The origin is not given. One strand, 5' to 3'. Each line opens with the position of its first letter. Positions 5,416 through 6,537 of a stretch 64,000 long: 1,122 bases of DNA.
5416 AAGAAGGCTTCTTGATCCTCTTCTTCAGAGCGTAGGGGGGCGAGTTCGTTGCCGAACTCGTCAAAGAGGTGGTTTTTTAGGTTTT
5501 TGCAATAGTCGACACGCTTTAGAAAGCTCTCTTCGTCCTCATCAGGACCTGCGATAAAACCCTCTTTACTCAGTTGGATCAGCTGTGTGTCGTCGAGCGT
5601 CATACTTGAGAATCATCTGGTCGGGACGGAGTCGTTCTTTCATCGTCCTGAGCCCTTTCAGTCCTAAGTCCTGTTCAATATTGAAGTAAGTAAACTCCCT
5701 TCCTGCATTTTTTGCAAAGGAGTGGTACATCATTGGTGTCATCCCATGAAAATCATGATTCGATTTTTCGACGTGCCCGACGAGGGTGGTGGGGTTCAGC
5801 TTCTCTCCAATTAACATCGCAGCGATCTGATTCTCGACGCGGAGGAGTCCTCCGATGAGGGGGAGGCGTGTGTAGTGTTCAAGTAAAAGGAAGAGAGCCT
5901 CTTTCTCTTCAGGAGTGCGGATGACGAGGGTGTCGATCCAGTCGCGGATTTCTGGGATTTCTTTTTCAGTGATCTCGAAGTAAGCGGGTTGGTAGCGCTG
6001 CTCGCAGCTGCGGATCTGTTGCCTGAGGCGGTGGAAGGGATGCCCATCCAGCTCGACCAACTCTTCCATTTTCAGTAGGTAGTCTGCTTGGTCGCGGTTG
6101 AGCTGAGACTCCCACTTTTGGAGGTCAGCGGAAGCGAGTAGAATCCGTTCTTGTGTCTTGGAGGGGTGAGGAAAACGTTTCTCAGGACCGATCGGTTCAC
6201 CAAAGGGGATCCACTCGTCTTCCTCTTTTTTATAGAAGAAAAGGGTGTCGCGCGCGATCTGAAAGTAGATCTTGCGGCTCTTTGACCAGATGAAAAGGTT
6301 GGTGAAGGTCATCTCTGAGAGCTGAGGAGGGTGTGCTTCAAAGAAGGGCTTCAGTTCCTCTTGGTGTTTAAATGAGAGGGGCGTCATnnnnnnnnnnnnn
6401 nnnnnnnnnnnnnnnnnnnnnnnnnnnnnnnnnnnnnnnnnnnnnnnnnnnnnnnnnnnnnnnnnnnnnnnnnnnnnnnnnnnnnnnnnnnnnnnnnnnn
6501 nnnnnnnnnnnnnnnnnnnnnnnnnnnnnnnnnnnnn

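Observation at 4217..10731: Candidate undescribed envelope-modification operon: NRPS-like A-T-TE protein, free-standing DUF2156 domain, HExxH membrane protein and an orphan, divergent from an ArnT/PMT-type glycosyltransferase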

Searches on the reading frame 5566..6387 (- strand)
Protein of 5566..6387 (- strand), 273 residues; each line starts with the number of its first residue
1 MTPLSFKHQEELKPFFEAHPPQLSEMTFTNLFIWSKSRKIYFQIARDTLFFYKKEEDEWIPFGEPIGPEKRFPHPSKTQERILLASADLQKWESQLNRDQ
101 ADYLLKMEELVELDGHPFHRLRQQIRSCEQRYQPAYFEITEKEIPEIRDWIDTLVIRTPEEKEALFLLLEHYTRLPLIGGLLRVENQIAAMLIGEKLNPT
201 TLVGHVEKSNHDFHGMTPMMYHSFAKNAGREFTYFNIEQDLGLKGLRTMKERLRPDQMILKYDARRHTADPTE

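Call 3: search_protein_families(library=pfam, proteins=[window:5566-6387:-], max_evalue=0.01)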
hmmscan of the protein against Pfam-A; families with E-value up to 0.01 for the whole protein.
window:5566-6387:- (273 aa): 1 family
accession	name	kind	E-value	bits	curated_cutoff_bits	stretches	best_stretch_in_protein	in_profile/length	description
PF09924.15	LPG_synthase_C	-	2.1e-33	116.1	27.5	1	22-264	7-297/298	Phosphatidylglycerol lysyltransferase, C-terminal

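Call 4: search_protein_families(library=ncbifam, proteins=[window:5566-6387:-], max_evalue=0.01)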
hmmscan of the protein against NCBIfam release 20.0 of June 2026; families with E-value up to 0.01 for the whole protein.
window:5566-6387:- (273 aa): 0 families

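Call 7: find_homologous_proteins(query=window:5566-6387:-, max_evalue=0.001)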
Query window:5566-6387:- (273 aa): 3 proteins with E <= 0.001 among 474 candidates.
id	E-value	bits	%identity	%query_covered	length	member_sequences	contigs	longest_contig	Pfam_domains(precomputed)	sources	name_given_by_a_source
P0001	5.1e-183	625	100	100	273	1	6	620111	PF09924.16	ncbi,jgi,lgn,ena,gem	-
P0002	3.4e-6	45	25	63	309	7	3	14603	PF09924.16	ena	-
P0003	5.6e-6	44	25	88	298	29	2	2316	PF09924.16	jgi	jgi:hypothetical protein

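Call 8: search_solved_structures(query=window:5566-6387:-, max_evalue=1, show_alignments=2)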
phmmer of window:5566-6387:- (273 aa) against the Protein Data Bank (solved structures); distinct sequences matched with E-value up to 1: 1.
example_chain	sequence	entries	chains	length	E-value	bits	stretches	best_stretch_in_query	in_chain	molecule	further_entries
2hqy_A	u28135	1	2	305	1.9e-16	63.7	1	97-264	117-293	conserved hypothetical protein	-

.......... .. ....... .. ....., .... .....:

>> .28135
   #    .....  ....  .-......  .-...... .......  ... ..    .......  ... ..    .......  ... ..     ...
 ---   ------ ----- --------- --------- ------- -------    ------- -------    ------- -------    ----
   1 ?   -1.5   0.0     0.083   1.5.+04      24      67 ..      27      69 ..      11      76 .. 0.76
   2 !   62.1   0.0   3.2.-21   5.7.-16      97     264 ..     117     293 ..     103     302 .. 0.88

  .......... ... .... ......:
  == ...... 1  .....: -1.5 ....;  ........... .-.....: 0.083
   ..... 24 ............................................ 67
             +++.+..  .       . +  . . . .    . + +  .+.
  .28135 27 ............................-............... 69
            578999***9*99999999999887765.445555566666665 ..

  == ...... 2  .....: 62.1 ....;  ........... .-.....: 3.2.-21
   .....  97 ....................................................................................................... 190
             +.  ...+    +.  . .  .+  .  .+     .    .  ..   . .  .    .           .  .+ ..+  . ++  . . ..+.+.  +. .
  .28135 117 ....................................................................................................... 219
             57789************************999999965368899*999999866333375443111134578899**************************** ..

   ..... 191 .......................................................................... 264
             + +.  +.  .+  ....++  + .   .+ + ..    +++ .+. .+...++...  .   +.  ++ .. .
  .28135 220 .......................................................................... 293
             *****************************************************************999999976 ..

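Call 9: find_encoding_contigs(protein=P0001, flank=10000, max_places=6)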
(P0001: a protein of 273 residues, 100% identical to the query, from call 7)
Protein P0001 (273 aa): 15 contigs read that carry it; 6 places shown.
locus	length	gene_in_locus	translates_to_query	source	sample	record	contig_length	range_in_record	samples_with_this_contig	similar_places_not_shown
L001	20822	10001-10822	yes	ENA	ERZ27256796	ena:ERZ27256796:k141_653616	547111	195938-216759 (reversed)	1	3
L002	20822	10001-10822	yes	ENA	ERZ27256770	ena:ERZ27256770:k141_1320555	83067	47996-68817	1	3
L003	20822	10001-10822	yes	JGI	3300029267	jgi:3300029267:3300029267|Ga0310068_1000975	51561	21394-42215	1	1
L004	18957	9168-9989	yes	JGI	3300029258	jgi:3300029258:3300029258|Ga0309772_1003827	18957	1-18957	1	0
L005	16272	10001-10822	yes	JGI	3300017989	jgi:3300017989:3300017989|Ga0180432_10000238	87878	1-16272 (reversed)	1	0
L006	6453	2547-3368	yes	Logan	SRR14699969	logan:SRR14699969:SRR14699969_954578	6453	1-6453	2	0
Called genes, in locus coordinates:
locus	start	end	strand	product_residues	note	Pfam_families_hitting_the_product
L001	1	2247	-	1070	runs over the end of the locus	-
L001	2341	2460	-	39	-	-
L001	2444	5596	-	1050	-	-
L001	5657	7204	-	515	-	PF02366:PMT, PF13231:PMT_2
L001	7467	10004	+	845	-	PF00501:AMP-binding, PF00550:PP-binding (faint), PF13193:AMP-binding_C (weak), PF00975:Thioesterase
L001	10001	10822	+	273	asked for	PF09924:LPG_synthase_C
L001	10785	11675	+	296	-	-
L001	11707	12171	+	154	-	-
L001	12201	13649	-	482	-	PF00309:Sigma54_AID, PF04963:Sigma54_CBD, PF04552:Sigma54_DBD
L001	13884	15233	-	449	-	PF23598:LRR_14 (faint), PF12799:LRR_4 (faint), PF13516:LRR_6 (faint), PF27087:LRR_TMOD-LMOD, PF27089:PRAME_C (faint), PF13855:LRR_8 (faint), PF00560:LRR_1 (faint)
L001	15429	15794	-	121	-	-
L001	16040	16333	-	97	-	-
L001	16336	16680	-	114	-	-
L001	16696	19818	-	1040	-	PF03717:PBP_dimer, PF00905:Transpeptidase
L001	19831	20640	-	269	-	PF00753:Lactamase_B, PF23023:Anti-Pycsar_Apyc1 (weak)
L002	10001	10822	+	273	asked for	PF09924:LPG_synthase_C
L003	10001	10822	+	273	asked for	PF09924:LPG_synthase_C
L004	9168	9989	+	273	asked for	PF09924:LPG_synthase_C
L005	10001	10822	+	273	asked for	PF09924:LPG_synthase_C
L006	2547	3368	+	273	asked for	PF09924:LPG_synthase_C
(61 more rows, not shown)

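Call 33: search_protein_representatives(protein=window:5566-6387:-)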
Query: 273 residues. Proteins with E-value up to 0.001 (for the whole library): 3468; up to 1e-10: 1192; up to 1e-30: 8. The best 150 are listed.
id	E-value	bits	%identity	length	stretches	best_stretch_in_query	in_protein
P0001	1.6e-183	624.7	100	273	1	1-273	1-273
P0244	3.8e-48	180.8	37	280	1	9-263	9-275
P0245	1.6e-42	162.3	39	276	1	1-262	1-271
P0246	1.4e-34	136.3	36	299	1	4-262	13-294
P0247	9.7e-33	130.3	33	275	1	3-263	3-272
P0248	4.7e-32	128.0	34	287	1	4-262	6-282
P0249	2.8e-31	125.5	33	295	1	4-264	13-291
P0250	4.4e-31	124.8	33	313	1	2-263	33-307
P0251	4.0e-30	121.7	33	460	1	4-262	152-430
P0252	4.5e-29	118.3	36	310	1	3-266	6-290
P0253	6.9e-29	117.7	35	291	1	2-257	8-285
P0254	7.1e-29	117.6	36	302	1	9-265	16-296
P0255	1.0e-28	117.1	34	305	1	2-262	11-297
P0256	3.7e-28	115.2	33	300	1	2-267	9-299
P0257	5.4e-28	114.7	34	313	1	3-267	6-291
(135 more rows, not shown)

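Call 34: find_encoding_contigs(protein=P0244, flank=8000, max_places=2)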
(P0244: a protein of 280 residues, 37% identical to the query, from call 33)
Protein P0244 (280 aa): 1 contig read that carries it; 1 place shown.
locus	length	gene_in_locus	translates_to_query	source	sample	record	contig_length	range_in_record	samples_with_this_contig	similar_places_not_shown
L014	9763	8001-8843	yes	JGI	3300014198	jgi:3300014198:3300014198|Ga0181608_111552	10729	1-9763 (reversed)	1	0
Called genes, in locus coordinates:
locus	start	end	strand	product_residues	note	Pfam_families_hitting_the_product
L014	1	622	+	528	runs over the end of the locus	?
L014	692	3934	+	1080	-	PF03717:PBP_dimer, PF00905:Transpeptidase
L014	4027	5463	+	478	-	PF00309:Sigma54_AID, PF04963:Sigma54_CBD, PF04552:Sigma54_DBD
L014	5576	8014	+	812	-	PF00501:AMP-binding, PF13193:AMP-binding_C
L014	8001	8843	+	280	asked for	PF09924:LPG_synthase_C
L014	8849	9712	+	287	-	-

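Call 37: find_encoding_contigs(protein=P0245, flank=10000, max_places=2)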
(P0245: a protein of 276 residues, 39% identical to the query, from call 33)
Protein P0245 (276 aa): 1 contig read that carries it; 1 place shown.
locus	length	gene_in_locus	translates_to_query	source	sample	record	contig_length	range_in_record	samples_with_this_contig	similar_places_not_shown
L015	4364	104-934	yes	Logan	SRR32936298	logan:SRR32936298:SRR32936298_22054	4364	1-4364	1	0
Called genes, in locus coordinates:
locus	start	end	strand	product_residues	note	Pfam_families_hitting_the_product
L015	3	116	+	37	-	?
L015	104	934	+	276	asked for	PF09924:LPG_synthase_C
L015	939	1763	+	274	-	-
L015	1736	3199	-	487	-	PF00309:Sigma54_AID, PF04963:Sigma54_CBD, PF04552:Sigma54_DBD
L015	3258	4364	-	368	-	?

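Call 38: find_encoding_contigs(protein=P0247, flank=10000, max_places=2)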
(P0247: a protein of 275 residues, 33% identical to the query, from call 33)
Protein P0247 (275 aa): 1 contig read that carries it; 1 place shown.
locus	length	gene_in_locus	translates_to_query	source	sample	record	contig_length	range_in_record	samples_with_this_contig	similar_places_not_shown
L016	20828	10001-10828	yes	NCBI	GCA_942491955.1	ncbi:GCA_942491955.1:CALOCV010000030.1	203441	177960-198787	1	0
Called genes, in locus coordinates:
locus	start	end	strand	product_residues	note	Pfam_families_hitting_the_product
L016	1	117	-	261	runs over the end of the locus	PF24481:CT398_CC, PF02591:Zn_ribbon_9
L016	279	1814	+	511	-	PF00464:SHMT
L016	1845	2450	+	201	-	PF00574:CLP_protease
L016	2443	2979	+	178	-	PF01678:DAP_epimerase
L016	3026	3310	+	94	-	PF01678:DAP_epimerase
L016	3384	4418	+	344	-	PF03682:UPF0158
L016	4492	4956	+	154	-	-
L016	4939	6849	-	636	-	PF00443:UCH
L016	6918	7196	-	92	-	-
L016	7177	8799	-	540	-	PF00122:E1-E2_ATPase, PF00702:Hydrolase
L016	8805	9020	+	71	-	-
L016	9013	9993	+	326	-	-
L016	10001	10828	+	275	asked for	PF09924:LPG_synthase_C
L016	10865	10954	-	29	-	-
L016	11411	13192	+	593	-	-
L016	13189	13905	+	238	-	-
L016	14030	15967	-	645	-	PF00330:Aconitase, PF00694:Aconitase_C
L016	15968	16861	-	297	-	PF01370:Epimerase, PF16363:GDP_Man_Dehyd (faint), PF08338:DUF1731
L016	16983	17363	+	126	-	-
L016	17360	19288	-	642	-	PF01073:3Beta_HSD, PF01370:Epimerase, PF05368:NmrA, PF13460:NAD_binding_10, PF11066:DUF2867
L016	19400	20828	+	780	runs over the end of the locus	PF04392:ABC_sub_bind (weak), PF02321:OEP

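Call 45: find_related_loci(query=A5, collection=genome_contigs, flank=9000)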
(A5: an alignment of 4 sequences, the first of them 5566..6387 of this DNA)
Query A5 (273 aa) in genome_contigs; peptide patterns used: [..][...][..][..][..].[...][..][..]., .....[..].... (x = any residue, [..] = any of these).
599 stretches matched a pattern (row limit reached: there are more); 570 encode a relative of the query (tblastn E <= 1e-3); the best 80 are kept; 80 distinct loci.
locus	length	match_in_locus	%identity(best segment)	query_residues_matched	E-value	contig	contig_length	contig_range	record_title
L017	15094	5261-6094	35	1-265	9e-54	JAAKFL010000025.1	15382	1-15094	MAG: Chlamydiae bacterium isolate K940_chlam_3 K940chlam3_25, whole genome shotgun sequence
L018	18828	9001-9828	35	3-261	1e-49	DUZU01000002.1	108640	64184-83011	MAG TPA_asm: Deltaproteobacteria bacterium isolate MAG_22204_dsfv_001 Ga0224496_10000033, whole genome shotgun sequence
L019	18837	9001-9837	33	1-261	4e-44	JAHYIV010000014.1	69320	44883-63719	MAG: Desulfoarculaceae bacterium isolate KA05 NODE_228_length_69320_cov_17.280693, whole genome shotgun sequence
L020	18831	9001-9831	33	4-262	1e-43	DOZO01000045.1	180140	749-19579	MAG TPA_asm: Desulfobulbaceae bacterium isolate UBA11700 contig_200, whole genome shotgun sequence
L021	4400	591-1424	34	1-261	8e-44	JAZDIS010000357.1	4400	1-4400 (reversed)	MAG: Pseudomonadota bacterium isolate MEGAHIT-group-0.419 k141_16701181, whole genome shotgun sequence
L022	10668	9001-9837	32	1-261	3e-43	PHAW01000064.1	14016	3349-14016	MAG: Deltaproteobacteria bacterium HGW-Deltaproteobacteria-3 bjp_ig2157_scaffold_1633, whole genome shotgun sequence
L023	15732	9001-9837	33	1-261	1e-42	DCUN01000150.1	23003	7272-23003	MAG TPA_asm: Desulfobulbaceae bacterium UBA2213 UBA2213_contig_5113, whole genome shotgun sequence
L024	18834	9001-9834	33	1-261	3e-42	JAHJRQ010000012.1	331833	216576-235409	MAG: Proteobacteria bacterium isolate OS_PC_MetaG.mb.157 OS_PC_MetaG.mb.157_k141_375779, whole genome shotgun sequence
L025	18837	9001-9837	34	1-261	5e-42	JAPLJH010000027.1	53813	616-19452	MAG: Deltaproteobacteria bacterium isolate LacPavin_0920_WC57_MAG_56_29 LacPavin_0920_WC57_scaffold_460026, whole genome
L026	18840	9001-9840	35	3-264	4e-42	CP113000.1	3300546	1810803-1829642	MAG: Thermodesulfobacteriota bacterium isolate ORM2a chromosome, complete genome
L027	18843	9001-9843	34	4-263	1e-41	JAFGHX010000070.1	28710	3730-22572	MAG: Kiritimatiellae bacterium isolate Zod_Metabat.16 k87_1861116, whole genome shotgun sequence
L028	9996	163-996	31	3-262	1e-41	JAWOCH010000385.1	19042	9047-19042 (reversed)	MAG: Candidatus Brocadiia bacterium isolate BLK5-1.bin.168 k191_1663822, whole genome shotgun sequence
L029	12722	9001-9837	33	1-261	2e-41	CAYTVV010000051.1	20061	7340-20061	MAG TPA_asm: uncultured Desulfurivibrio sp. isolate ERP113451_co7_199 genome assembly, contig: NODE_1968_length_20061_co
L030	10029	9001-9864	32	1-266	3e-41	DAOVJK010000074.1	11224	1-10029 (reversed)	MAG TPA_asm: Pseudomonadota bacterium isolate CSMAG_1391 CSMAG_1391_k141_294991_length_11224_cov_14.0000, whole genome s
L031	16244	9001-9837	32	1-261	2e-41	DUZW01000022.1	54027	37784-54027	MAG TPA_asm: Deltaproteobacteria bacterium isolate MAG_22309_dsfv_022 Ga0224510_10000177, whole genome shotgun sequence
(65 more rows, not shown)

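Call 50: search_protein_families(library=pfam, proteins=[L017:64-1593:-, L017:4567-5259:+, L017:7316-8758:-, L017:8959-12306:-, L016:9013-9993:+, L016:11411-13192:+, L016:13189-13905:+, L017:2006-4558:+, L014:5576-8014:+], max_evalue=0.01)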
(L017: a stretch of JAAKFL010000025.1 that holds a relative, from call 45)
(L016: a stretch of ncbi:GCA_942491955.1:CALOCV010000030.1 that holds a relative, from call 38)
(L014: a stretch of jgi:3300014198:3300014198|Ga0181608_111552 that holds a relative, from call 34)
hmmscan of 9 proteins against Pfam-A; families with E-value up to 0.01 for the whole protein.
L017:64-1593:- (509 aa): 2 families
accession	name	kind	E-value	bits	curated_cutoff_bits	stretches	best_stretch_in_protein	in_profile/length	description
PF13231.12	PMT_2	-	1.3e-18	68.1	26.1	1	51-208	1-160/160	Dolichyl-phosphate-mannose-protein mannosyltransferase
PF02366.24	PMT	-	4.2e-07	30.2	22.7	1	47-193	57-212/245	Dolichyl-phosphate-mannose-protein mannosyltransferase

L017:4567-5259:+ (230 aa): 2 families
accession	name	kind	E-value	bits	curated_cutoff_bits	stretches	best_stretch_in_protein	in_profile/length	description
PF22624.1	AASDHPPT_N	-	1e-09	39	27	1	36-113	15-98/100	4'-phosphopantetheinyl transferase, N-terminal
PF01648.25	ACPS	-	6.6e-07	29.8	25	1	118-172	2-66/111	4'-phosphopantetheinyl transferase superfamily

L017:7316-8758:- (480 aa): 3 families
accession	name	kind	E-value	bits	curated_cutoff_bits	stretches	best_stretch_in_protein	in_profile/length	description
PF04552.19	Sigma54_DBD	-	7.9e-52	175.7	22.8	1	321-479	2-160/160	Sigma-54, DNA binding domain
PF04963.19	Sigma54_CBD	-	4.1e-48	164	22.9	1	122-306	6-185/185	Sigma-54 factor, core binding domain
PF00309.25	Sigma54_AID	-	1.5e-10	41.2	23.8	1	15-59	2-46/46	Sigma-54 factor, Activator interacting domain (AID)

L017:8959-12306:- (1115 aa): 2 families
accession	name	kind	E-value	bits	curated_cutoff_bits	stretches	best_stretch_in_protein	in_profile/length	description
PF03717.20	PBP_dimer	-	7.7e-35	121.4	24.4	2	60-207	2-132/180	Penicillin-binding Protein dimerisation domain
PF00905.27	Transpeptidase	-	1.4e-26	93.9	22.1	2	839-1107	91-297/299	Penicillin binding protein transpeptidase domain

L016:9013-9993:+ (326 aa): 1 family
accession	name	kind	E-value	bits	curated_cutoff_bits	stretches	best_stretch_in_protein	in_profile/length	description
PF19783.5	DUF6268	-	0.0001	21.9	22.8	1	181-246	132-199/279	Domain of unknown function (DUF6268)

L016:11411-13192:+ (593 aa): 0 families

L016:13189-13905:+ (238 aa): 2 families
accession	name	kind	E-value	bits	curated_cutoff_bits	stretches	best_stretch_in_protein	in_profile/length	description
PF10444.14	Nbl1_Borealin_N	-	0.0005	20.1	24.4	1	1-32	20-51/57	Nbl1 / Borealin N terminal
PF20990.2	DUF2207_C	-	0.002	18.3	33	1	50-136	96-177/247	Predicted membrane protein (DUF2207) C-terminal domain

L017:2006-4558:+ (850 aa): 4 families
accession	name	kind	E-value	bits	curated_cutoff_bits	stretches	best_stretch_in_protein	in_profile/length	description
PF00501.34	AMP-binding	-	3.5e-46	158.2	29.9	1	31-367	1-384/384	AMP-binding enzyme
PF00975.26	Thioesterase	-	1.2e-18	68.6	26.4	1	614-844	2-224/226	Thioesterase domain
PF00550.31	PP-binding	-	1.2e-14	54.7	20.8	1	528-587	2-63/67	Phosphopantetheine attachment site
PF13193.12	AMP-binding_C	-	1.5e-05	26.2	24.5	1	426-499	2-76/76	AMP-binding enzyme C-terminal domain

L014:5576-8014:+ (812 aa): 2 families
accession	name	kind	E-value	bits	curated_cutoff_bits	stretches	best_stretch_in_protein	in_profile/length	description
PF00501.34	AMP-binding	-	6.6e-27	94.7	29.9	1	7-339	3-384/384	AMP-binding enzyme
PF13193.12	AMP-binding_C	-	8.6e-08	33.4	24.5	1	402-474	2-75/76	AMP-binding enzyme C-terminal domain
